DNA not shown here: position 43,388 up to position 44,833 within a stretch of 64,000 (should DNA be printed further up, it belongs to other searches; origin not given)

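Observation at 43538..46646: Thiolase-fold protein with all three catalytic fingerprints replaced, coupled to a DUF35 protein and an atypical ThDP enzyme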

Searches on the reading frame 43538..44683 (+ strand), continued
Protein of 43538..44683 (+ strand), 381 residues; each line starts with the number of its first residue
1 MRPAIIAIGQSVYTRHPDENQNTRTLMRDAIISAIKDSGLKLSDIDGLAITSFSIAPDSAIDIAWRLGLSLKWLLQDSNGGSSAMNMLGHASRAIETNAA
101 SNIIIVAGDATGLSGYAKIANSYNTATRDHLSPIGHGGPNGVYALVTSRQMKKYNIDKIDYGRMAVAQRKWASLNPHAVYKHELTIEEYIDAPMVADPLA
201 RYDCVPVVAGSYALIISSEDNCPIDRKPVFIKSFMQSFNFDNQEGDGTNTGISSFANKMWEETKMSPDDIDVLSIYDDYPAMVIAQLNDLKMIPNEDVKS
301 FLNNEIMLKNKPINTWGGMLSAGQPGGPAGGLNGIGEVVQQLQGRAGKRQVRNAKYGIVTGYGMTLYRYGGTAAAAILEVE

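Call 46: get_annotated_region(hit=H8, flank=8000)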
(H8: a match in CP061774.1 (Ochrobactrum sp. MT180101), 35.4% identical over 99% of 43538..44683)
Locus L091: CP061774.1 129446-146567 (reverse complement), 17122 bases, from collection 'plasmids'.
description: Ochrobactrum sp. MT180101 plasmid unnamed1, complete sequence
organism: Ochrobactrum sp. MT180101 (NCBI taxid 2726427)
taxonomy: Bacteria; Pseudomonadota; Alphaproteobacteria; Hyphomicrobiales; Brucellaceae; Ochrobactrum; Ochrobactrum sp. MT180101
host: -; source: Water,Breeding wastewater; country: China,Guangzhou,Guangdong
typing (MOB-suite, as given by PLSDB): conjugative; replicon rep_cluster_678; relaxase MOBP; mating-pair formation MPF_T
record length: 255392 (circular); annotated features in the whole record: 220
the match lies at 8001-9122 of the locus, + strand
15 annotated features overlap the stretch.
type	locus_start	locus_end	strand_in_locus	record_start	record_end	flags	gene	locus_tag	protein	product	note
CDS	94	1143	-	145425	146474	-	-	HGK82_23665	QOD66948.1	ABC transporter substrate-binding protein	-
CDS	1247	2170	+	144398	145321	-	-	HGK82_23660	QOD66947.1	LysR family transcriptional regulator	-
CDS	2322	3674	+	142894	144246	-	-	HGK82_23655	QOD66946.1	acyclic terpene utilization AtuA family protein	-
CDS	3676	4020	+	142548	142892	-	-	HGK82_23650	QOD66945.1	DUF4387 domain-containing protein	-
CDS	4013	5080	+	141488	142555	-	-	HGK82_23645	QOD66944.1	ABC transporter ATP-binding protein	-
CDS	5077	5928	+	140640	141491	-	-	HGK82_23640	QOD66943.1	ABC transporter permease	-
CDS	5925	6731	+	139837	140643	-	-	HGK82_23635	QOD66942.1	ABC transporter permease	-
CDS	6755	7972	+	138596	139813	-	-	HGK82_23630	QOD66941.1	CoA transferase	-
CDS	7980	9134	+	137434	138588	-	-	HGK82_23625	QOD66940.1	thiolase family protein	-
CDS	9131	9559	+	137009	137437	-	-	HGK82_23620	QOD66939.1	OB-fold domain-containing protein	-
CDS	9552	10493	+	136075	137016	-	-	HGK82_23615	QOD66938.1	ornithine cyclodeaminase family protein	-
CDS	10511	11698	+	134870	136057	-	-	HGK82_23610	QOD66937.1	MFS transporter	-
CDS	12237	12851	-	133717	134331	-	-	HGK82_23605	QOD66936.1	recombinase family protein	-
CDS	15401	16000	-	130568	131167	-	-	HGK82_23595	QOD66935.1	maleylpyruvate isomerase N-terminal domain-containing protein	-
CDS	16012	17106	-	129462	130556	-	-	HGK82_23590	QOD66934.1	cupin domain-containing protein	-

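Call 47: get_annotated_region(hit=H9, flank=8000)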
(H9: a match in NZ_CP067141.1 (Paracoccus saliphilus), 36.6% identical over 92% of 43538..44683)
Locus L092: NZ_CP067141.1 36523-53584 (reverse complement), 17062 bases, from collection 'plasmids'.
description: Paracoccus saliphilus strain DSM 18447 plasmid p242883, complete sequence
organism: Paracoccus saliphilus (NCBI taxid 405559)
taxonomy: Bacteria; Pseudomonadota; Alphaproteobacteria; Rhodobacterales; Paracoccaceae; Paracoccus; Paracoccus saliphilus
host: -; source: cell culture,saline-alkali soil; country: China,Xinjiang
typing (MOB-suite, as given by PLSDB): non-mobilizable; replicon rep_cluster_565; mating-pair formation MPF_T
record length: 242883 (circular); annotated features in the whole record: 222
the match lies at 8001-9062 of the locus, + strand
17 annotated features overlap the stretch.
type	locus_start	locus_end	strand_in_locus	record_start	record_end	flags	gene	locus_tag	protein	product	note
CDS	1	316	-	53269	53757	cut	-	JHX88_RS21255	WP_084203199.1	MarR family winged helix-turn-helix transcriptional regulator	GO:0006355 - regulation of DNA-templated transcription [Evidence IEA]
CDS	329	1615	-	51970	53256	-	-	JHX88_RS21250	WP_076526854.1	TRAP transporter large permease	GO:0008643 - carbohydrate transport [Evidence IEA]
CDS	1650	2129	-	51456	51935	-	-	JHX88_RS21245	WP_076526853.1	TRAP transporter small permease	GO:0015740 - C4-dicarboxylate transport [Evidence IEA]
CDS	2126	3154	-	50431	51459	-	-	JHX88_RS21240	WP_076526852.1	TRAP transporter substrate-binding protein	-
CDS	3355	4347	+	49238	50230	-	-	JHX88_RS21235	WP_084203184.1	PDR/VanB family oxidoreductase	-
CDS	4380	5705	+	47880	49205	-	-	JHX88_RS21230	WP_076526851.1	aromatic ring-hydroxylating dioxygenase subunit alpha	-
CDS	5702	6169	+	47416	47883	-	-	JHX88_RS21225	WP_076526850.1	aromatic-ring-hydroxylating dioxygenase subunit beta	GO:0019439 - aromatic compound catabolic process [Evidence IEA]; GO:0006725 - cellular aromatic compound metabolic ...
CDS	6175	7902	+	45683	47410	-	-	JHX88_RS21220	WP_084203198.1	AMP-binding protein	-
CDS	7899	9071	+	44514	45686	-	-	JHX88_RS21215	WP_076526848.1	thiolase family protein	-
CDS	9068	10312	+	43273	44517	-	-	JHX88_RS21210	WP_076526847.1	SDR family NAD(P)-dependent oxidoreductase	-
CDS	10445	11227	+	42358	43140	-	-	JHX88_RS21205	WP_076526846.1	cyclase family protein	-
CDS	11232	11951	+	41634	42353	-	-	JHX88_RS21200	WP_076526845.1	SDR family oxidoreductase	-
CDS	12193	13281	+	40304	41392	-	-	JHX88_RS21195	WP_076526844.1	NAD/NADP-dependent octopine/nopaline dehydrogenase family protein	-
CDS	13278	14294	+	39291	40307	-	-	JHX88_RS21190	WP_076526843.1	3-hydroxybutyryl-CoA dehydrogenase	GO:0006631 - fatty acid metabolic process [Evidence IEA]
CDS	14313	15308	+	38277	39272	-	dctP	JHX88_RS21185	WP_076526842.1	TRAP transporter substrate-binding protein DctP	GO:0055085 - transmembrane transport [Evidence IEA]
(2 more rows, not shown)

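Call 48: get_annotated_region(hit=H10, flank=8000)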
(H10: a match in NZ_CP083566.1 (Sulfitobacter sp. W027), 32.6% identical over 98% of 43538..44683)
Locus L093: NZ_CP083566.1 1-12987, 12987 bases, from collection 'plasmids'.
description: Sulfitobacter sp. W027 plasmid unnamed2, complete sequence
organism: Sulfitobacter sp. W027 (NCBI taxid 2867025)
taxonomy: Bacteria; Pseudomonadota; Alphaproteobacteria; Rhodobacterales; Roseobacteraceae; Sulfitobacter; Sulfitobacter sp. W027
host: -; source: -; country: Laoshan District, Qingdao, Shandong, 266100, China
typing (MOB-suite, as given by PLSDB): non-mobilizable
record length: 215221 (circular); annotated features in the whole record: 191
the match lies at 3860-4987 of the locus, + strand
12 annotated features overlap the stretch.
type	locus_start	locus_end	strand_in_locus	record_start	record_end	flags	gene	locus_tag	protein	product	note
CDS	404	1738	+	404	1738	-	-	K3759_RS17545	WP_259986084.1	aromatic ring-hydroxylating dioxygenase subunit alpha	-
CDS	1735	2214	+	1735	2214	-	-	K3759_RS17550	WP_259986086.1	aromatic-ring-hydroxylating dioxygenase subunit beta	GO:0006725 - cellular aromatic compound metabolic process [Evidence IEA]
CDS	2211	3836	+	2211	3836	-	-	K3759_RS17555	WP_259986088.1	AMP-binding protein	-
CDS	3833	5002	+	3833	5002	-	-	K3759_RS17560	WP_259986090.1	thiolase family protein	-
CDS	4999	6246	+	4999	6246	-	-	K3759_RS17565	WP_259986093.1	SDR family NAD(P)-dependent oxidoreductase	-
CDS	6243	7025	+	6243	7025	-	-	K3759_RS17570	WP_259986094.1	cyclase family protein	-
CDS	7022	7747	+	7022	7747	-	-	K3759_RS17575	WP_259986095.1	SDR family oxidoreductase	-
CDS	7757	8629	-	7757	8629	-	-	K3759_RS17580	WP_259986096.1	NAD(P)-dependent oxidoreductase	-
CDS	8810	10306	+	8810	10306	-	-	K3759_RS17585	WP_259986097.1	aldehyde dehydrogenase family protein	-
CDS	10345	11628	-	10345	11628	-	-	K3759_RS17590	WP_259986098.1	TRAP transporter large permease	GO:0008643 - carbohydrate transport [Evidence IEA]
CDS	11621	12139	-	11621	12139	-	-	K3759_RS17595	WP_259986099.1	TRAP transporter small permease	-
CDS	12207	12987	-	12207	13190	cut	-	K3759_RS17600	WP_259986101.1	TRAP transporter substrate-binding protein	-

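Call 49: search_solved_structures(query=window:43538-44683:+, max_evalue=1e-18, show_alignments=5)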
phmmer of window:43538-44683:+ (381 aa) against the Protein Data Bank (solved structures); distinct sequences matched with E-value up to 1e-18: 5.
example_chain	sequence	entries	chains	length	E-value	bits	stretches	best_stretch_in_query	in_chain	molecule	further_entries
9myr_A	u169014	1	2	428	6.7e-32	114.2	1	28-370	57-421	Nonspecific lipid-transfer protein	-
4u4e_A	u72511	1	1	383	3e-31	112.1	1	17-372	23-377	Thiolase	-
6ok1_A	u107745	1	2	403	1.3e-28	103.5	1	4-348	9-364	Lipid-transfer protein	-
4yzo_A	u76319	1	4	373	4.6e-21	78.6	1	145-373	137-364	Putative acyl-CoA acyltransferase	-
7yvy_A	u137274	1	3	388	3.2e-20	75.8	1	5-365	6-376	Acetyl-CoA acetyltransferase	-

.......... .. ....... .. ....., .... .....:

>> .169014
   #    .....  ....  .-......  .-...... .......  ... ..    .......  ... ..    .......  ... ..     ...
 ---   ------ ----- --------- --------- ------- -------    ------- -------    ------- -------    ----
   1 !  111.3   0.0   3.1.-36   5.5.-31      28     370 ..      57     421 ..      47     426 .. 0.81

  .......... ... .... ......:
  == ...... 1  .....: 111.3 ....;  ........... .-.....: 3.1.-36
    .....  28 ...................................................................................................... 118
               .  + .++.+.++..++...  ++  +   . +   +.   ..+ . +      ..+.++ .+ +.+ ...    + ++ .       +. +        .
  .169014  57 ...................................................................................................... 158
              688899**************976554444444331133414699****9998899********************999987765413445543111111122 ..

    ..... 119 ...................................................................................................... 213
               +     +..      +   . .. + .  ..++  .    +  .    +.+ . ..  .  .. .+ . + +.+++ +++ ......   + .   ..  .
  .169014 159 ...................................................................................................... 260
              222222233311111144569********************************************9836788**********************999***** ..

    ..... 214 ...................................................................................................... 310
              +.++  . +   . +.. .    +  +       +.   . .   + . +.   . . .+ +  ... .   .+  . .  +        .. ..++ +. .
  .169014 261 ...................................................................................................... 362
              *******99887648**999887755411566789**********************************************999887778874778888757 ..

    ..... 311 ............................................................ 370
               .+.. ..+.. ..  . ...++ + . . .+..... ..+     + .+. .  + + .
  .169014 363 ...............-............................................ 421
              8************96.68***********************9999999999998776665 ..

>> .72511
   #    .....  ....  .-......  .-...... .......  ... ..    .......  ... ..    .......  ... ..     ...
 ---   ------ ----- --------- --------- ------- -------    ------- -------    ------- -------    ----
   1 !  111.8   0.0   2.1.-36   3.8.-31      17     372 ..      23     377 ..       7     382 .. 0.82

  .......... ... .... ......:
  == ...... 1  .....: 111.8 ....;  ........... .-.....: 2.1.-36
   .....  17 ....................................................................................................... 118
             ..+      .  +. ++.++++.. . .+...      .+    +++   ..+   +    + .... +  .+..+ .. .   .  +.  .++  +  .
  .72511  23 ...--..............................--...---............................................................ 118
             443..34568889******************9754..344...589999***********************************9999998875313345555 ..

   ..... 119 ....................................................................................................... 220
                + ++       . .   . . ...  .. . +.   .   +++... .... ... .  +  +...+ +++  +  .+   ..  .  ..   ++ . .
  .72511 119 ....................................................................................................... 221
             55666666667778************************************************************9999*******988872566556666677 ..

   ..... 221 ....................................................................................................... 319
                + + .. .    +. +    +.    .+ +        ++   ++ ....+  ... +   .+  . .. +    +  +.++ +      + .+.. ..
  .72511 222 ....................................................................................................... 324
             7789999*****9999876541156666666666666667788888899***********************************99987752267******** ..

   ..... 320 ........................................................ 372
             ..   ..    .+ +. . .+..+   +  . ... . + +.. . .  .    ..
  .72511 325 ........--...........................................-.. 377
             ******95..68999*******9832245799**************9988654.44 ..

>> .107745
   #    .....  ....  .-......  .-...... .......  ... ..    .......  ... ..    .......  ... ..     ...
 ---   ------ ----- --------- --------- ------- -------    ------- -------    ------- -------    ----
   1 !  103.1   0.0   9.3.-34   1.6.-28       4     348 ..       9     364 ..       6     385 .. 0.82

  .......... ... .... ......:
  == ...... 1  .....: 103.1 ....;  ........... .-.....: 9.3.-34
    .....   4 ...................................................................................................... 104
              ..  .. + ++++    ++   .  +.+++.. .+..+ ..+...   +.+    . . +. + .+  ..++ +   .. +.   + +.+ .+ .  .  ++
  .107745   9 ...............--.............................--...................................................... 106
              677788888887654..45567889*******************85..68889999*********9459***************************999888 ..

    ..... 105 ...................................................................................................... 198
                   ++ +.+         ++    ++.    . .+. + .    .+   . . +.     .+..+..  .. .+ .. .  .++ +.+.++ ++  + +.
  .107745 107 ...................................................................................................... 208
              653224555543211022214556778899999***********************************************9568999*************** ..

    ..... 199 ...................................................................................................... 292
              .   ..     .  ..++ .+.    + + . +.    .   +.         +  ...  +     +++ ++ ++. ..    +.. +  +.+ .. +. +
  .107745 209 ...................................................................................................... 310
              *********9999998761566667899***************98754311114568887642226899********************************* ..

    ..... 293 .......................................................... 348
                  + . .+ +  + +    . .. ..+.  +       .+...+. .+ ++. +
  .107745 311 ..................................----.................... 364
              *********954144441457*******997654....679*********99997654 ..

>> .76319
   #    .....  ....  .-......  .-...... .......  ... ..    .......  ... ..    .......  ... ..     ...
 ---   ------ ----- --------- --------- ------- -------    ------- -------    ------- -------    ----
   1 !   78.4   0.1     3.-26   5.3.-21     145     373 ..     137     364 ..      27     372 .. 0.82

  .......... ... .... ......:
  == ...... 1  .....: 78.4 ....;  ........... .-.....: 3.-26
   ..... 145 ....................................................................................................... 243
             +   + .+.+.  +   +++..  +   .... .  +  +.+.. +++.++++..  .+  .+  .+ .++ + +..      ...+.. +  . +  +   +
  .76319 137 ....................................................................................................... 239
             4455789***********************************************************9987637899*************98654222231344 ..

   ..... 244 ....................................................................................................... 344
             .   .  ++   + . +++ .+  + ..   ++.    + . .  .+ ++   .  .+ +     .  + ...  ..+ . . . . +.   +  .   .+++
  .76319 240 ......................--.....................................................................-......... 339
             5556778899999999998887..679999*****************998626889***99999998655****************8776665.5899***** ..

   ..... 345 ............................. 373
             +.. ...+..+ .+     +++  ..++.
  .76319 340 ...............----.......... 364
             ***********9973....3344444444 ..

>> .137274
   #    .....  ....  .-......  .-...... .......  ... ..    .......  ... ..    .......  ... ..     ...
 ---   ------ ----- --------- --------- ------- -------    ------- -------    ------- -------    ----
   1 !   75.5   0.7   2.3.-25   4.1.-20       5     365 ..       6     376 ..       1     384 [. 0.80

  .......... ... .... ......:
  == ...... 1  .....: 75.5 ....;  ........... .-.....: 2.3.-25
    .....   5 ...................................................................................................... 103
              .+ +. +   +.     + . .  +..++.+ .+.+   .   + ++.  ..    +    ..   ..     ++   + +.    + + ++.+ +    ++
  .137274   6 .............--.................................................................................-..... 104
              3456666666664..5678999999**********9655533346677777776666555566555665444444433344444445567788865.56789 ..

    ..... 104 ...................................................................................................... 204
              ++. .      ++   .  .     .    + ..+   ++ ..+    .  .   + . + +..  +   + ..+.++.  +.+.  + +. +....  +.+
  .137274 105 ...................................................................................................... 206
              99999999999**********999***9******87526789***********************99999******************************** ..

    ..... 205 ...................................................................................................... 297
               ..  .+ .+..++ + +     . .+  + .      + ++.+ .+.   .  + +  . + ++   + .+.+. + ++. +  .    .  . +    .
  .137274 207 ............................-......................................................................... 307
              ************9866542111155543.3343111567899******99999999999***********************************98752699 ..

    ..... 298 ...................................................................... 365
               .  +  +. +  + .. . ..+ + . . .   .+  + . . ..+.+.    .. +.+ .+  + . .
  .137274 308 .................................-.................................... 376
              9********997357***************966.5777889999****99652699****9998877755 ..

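Call 56: get_annotated_region(hit=H4, flank=8000)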
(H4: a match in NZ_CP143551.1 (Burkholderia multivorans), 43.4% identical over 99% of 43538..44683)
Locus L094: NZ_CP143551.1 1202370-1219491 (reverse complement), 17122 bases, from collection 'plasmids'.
description: Burkholderia multivorans strain 2023CK-01339 plasmid unnamed1, complete sequence
organism: Burkholderia multivorans (NCBI taxid 87883)
taxonomy: Bacteria; Pseudomonadota; Betaproteobacteria; Burkholderiales; Burkholderiaceae; Burkholderia; Burkholderia multivorans
host: -; source: Homo sapiens,bronchoalveolar lavage; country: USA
typing (MOB-suite, as given by PLSDB): non-mobilizable
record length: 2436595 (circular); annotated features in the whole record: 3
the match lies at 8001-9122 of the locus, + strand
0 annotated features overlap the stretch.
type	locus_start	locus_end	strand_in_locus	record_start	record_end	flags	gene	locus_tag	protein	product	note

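Call 57: get_annotated_region(hit=H5, flank=8000)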
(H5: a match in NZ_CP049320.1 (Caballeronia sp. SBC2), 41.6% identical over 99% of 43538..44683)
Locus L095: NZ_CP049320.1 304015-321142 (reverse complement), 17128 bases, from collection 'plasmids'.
description: Caballeronia sp. SBC2 plasmid pSBC2-4, complete sequence
organism: Caballeronia sp. SBC2 (NCBI taxid 2705547)
taxonomy: Bacteria; Pseudomonadota; Betaproteobacteria; Burkholderiales; Burkholderiaceae; Caballeronia; Caballeronia sp. SBC2
host: -; source: whole organism,soil; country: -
typing (MOB-suite, as given by PLSDB): mobilizable; relaxase MOBP
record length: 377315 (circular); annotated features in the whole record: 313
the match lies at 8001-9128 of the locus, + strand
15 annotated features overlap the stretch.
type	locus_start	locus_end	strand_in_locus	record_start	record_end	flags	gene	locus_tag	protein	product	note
CDS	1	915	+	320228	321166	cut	-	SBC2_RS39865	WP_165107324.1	NADP-dependent oxidoreductase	-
CDS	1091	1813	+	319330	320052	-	-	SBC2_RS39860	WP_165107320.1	aldolase/citrate lyase family protein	-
CDS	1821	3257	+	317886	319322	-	-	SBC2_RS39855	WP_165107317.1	FAD-binding oxidoreductase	-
CDS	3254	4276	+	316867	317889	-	-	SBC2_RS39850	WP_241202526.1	ABC transporter permease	GO:0055085 - transmembrane transport [Evidence IEA]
CDS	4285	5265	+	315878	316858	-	-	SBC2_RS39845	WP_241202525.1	ABC transporter permease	-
CDS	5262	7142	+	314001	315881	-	-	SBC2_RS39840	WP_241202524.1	ABC transporter ATP-binding protein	-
CDS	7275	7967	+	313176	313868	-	-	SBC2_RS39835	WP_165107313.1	GntR family transcriptional regulator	-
CDS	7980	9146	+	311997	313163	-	-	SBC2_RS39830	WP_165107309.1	thiolase family protein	-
CDS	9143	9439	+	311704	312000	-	-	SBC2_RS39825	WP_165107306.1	hypothetical protein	-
CDS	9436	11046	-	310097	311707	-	-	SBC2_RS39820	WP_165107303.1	AMP-binding protein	-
CDS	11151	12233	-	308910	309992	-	-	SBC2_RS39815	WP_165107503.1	LLM class flavin-dependent oxidoreductase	-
CDS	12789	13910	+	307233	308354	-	-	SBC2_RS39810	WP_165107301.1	porin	-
CDS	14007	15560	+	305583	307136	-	-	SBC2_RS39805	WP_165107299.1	ABC transporter substrate-binding protein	-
CDS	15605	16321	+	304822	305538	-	-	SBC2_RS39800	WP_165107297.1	SDR family oxidoreductase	-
CDS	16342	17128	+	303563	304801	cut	-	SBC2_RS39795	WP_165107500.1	dienelactone hydrolase family protein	-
